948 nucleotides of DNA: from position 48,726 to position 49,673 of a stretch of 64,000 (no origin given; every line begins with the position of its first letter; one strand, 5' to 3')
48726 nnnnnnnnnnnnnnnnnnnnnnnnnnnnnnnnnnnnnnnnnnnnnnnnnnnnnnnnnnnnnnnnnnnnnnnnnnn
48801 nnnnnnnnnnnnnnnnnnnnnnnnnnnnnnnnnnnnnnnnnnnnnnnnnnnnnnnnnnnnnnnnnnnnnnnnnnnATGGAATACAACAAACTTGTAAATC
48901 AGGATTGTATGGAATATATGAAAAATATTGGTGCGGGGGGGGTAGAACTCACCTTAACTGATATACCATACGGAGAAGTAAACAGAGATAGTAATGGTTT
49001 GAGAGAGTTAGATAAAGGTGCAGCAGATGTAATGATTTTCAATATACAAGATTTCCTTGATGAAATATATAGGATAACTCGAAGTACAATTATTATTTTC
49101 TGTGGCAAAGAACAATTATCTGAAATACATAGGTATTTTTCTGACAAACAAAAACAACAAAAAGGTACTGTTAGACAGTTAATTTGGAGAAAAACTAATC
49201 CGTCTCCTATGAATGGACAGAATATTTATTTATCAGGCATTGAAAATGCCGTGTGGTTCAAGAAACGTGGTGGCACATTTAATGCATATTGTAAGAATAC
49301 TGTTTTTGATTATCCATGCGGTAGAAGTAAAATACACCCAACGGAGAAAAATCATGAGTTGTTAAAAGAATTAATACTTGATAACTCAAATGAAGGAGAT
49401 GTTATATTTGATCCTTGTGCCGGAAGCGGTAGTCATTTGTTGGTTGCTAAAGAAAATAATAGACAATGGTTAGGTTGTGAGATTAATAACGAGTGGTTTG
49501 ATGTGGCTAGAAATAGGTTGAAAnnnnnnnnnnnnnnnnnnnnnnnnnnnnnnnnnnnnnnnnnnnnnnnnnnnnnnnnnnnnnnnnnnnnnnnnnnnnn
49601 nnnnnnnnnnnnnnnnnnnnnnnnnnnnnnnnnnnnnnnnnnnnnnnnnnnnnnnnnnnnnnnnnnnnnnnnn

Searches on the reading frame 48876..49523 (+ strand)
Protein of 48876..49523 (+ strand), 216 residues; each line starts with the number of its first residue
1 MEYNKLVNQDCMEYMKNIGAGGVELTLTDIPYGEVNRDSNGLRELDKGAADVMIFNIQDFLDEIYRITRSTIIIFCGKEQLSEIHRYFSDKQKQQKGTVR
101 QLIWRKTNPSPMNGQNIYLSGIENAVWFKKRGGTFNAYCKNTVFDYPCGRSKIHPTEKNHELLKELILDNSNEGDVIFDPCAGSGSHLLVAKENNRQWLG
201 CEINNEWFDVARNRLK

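Call 22: find_homologous_proteins(query=window:48876-49523:+)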
Query seq(216 aa) (216 aa): 4778 proteins with E <= 0.001 among 5128 candidates; the best 120 are listed.
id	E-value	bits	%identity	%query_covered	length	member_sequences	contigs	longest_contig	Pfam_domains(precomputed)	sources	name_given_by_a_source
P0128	2.1e-146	504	100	100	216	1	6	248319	PF01555.25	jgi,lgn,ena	jgi:DNA modification methylase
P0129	4.1e-142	490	97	100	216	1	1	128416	PF01555.25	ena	-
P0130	4.7e-127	440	86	100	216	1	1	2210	PF01555.25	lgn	-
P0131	1.6e-117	409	78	100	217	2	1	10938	PF01555.25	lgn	-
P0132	2.3e-117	409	79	99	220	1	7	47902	PF01555.25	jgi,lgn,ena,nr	jgi:DNA modification methylase|nr:MAG TPA: adenine-specific methyltransferase [Caudoviricetes sp.]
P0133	1.0e-116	407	78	100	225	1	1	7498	PF01555.25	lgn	-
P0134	1.5e-116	406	79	99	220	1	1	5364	PF01555.25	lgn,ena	-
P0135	5.6e-116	404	79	99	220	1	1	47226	PF01555.25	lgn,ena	-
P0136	8.0e-116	404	79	98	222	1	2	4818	PF01555.25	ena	-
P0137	1.1e-115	403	78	100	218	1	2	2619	PF01555.25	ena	-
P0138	1.2e-115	403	78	99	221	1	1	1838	PF01555.25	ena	-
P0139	1.7e-115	403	77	99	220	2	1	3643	PF01555.25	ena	-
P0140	2.0e-115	402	78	99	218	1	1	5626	PF01555.25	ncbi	-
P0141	3.7e-115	401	77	100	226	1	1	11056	PF01555.25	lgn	-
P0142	3.8e-115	401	79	99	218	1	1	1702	PF01555.25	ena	-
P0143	1.1e-114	400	78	99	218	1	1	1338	PF01555.25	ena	-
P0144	5.1e-114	398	77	99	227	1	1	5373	PF01555.25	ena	-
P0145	5.9e-114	398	78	100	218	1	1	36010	PF01555.25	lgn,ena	-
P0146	7.8e-114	397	77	100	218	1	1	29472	PF01555.25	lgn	-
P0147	1.3e-113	396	77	100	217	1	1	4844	PF01555.25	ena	-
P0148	1.6e-113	396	77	99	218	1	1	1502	PF01555.25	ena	-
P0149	2.7e-113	395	75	100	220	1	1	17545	PF01555.25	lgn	-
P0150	2.7e-113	395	81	94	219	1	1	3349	PF01555.25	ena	-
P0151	2.9e-113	395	77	100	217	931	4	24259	PF01555.25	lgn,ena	-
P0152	3.0e-113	395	77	98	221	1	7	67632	PF01555.25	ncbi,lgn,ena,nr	ncbi:MAG: site-specific DNA-methyltransferase [Bacilli bacterium]|nr:site-specific DNA-methyltransfe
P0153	3.1e-113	395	76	98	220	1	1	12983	PF01555.25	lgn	-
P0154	3.2e-113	395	77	99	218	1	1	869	PF01555.25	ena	-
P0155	3.3e-113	395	77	99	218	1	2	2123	PF01555.25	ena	-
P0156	3.4e-113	395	77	98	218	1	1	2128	PF01555.25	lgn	-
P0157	4.5e-113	395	77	99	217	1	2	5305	PF01555.25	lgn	-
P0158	5.4e-113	394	77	99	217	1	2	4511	PF01555.25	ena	-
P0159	5.7e-113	394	77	99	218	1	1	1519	PF01555.25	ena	-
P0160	5.8e-113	394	77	99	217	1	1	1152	PF01555.25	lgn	-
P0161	5.8e-113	394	77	99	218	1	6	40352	PF01555.25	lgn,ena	-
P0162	5.9e-113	394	77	99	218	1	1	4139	PF01555.25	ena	-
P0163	5.9e-113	394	77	99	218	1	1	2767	PF01555.25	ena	-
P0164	6.1e-113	394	77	99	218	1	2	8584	PF01555.25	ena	-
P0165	6.1e-113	394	77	100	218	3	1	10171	PF01555.25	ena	-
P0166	6.5e-113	394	78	98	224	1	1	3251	PF01555.25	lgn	-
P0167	6.7e-113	394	77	98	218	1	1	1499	PF01555.25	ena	-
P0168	8.9e-113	394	76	98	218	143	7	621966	PF01555.25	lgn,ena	-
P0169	1.1e-112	393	76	98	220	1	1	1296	PF01555.25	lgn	-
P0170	1.7e-112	393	77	99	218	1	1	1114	PF01555.25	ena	-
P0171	1.8e-112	393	77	99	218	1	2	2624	PF01555.25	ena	-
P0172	1.9e-112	393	77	98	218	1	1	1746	PF01555.25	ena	-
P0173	2.1e-112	392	75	100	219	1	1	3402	PF01555.25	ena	-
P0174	2.9e-112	392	73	100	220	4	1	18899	PF01555.25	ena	-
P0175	3.1e-112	392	76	99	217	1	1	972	PF01555.25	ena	-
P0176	3.2e-112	392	77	98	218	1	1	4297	PF01555.25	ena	-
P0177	3.6e-112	392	77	99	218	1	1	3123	PF01555.25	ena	-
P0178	3.6e-112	392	76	98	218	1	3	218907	PF01555.25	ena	-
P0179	3.7e-112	392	75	100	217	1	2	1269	PF01555.25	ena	-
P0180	4.2e-112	391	77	98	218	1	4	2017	PF01555.25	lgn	-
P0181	5.4e-112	391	75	100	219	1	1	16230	PF01555.25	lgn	-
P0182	6.0e-112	391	76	98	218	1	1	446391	PF01555.25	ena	-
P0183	6.6e-112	391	76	99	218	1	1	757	PF01555.25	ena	-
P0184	7.8e-112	391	76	99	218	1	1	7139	PF01555.25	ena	-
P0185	1.3e-111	390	75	100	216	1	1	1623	PF01555.25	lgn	-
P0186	1.3e-111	390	75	100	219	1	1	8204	PF01555.25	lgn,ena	-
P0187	1.5e-111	390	77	98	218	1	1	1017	PF01555.25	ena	-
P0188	1.5e-111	390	76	99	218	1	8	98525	PF01555.25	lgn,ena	-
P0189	1.6e-111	390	74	100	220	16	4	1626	PF01555.25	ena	-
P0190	2.0e-111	389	76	99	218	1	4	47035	PF01555.25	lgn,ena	-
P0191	2.1e-111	389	77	99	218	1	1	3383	PF01555.25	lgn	-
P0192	2.5e-111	389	77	98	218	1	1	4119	PF01555.25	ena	-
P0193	3.9e-111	388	75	100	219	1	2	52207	PF01555.25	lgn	-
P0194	9.7e-111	387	77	98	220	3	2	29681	PF01555.25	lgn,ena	-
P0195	1.1e-110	387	75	100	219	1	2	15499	PF01555.25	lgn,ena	-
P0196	1.2e-110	387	75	100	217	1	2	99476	PF01555.25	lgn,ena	-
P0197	1.8e-110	386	75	98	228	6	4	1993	PF01555.25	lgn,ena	-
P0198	2.4e-110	386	76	99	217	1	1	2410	PF01555.25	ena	-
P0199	2.7e-110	386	76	98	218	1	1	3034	PF01555.25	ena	-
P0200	3.1e-110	385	78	95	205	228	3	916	PF01555.25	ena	-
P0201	3.6e-110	385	75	98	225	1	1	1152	PF01555.25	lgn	-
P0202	3.9e-110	385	77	98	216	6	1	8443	PF01555.25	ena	-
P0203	3.9e-110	385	75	100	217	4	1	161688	PF01555.25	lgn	-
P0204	4.1e-110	385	75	100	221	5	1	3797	PF01555.25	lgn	-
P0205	6.6e-110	384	74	100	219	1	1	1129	PF01555.25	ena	-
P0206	8.9e-110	384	75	98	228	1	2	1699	PF01555.25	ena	-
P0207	1.0e-109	384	73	99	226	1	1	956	PF01555.25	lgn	-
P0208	1.1e-109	384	78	94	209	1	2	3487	PF01555.25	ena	-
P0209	2.0e-109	383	74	100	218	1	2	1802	PF01555.25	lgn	-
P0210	2.7e-109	382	73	100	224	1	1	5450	PF11599.15,PF01555.25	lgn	-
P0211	2.7e-109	382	76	98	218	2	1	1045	PF01555.25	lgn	-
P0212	2.9e-109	382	74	99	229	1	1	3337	PF01555.25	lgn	-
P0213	3.0e-109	382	74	100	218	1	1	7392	PF01555.25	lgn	-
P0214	3.3e-109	382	74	100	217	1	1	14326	PF01555.25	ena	-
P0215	3.6e-109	382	76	99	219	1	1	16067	PF01555.25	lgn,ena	-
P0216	3.7e-109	382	74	98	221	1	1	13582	PF01555.25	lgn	-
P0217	4.2e-109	382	71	100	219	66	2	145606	PF01555.25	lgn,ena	-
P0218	4.6e-109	382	73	100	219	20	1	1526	PF01555.25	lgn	-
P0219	6.7e-109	381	75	98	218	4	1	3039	PF01555.25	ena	-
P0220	9.0e-109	381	76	97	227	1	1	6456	PF01555.25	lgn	-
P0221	1.1e-108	380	75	99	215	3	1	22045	PF01555.25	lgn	-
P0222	1.2e-108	380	74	100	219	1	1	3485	PF01555.25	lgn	-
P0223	1.4e-108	380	77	94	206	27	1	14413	PF01555.25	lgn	-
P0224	1.4e-108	380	73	100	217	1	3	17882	PF01555.25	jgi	-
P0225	1.4e-108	380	73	99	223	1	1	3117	PF01555.25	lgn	-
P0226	2.0e-108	379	73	100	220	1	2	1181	PF01555.25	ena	-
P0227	2.3e-108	379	73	99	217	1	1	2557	PF01555.25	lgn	-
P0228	2.8e-108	379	73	100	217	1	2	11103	PF01555.25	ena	-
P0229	4.7e-108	378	74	100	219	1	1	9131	PF01555.25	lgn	-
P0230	5.9e-108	378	73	100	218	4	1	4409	PF01555.25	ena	-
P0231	6.3e-108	378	73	98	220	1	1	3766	PF01555.25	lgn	-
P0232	9.3e-108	377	73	100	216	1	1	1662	PF01555.25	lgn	-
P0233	9.5e-108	377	72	99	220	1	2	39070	PF01555.25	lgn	-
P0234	9.6e-108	377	73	100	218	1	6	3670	PF01555.25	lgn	-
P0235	1.5e-107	377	74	100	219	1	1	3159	PF01555.25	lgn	-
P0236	1.5e-107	377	81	90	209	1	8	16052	PF01555.25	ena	-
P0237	1.8e-107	376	76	98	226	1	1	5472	PF01555.25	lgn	-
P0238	1.9e-107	376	74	100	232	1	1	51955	PF01555.25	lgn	-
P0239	2.4e-107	376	75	98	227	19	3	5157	PF01555.25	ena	-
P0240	2.5e-107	376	73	100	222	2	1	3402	PF11599.15,PF01555.25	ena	-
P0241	2.5e-107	376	74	100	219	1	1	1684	PF01555.25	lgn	-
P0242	3.5e-107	375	73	100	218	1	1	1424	PF01555.25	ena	-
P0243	4.9e-107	375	73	100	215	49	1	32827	PF01555.25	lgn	-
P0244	4.9e-107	375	73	100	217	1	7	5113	PF01555.25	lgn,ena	-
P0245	5.1e-107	375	72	100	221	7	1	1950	PF01555.25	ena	-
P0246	5.7e-107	375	73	100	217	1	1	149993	PF01555.25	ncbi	-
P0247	6.8e-107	374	72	99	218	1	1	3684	PF01555.25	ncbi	-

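Call 24: find_encoding_contigs(protein=P0129, flank=10000, max_places=4)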
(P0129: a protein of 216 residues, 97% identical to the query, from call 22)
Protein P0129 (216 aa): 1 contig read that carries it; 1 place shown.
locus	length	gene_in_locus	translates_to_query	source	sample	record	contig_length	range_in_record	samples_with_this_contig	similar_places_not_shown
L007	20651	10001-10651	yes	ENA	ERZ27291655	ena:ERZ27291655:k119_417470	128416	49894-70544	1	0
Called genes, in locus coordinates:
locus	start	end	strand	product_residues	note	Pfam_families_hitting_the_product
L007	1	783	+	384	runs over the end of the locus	PF12323:HTH_OrfB_IS605, PF01385:OrfB_IS605, PF07282:Cas12f1-like_TNB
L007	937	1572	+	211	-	PF00149:Metallophos (weak), PF12850:Metallophos_2 (weak)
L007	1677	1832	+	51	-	-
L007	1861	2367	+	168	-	PF06725:3D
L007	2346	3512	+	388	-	PF06725:3D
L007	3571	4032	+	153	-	-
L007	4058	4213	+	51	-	-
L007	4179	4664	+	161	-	-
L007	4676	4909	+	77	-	-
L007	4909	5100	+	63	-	-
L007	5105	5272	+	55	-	-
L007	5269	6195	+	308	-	PF01145:Band_7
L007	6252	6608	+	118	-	-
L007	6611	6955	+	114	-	-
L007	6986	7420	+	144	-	-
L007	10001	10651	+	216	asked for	PF01555:N6_N4_Mtase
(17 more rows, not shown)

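Call 49: search_protein_families(library=pfam, proteins=[window:48876-49523:+], max_evalue=0.01)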
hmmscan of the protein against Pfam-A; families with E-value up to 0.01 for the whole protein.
seq(216 aa): 2 families
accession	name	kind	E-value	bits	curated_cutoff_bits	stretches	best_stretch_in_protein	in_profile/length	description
PF01555.25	N6_N4_Mtase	-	3.4e-23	83.2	26.7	1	23-211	1-219/221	DNA methylase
PF11599.14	AviRa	-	0.00026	21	25.7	0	21-97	164-230/232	RRNA methyltransferase AviRa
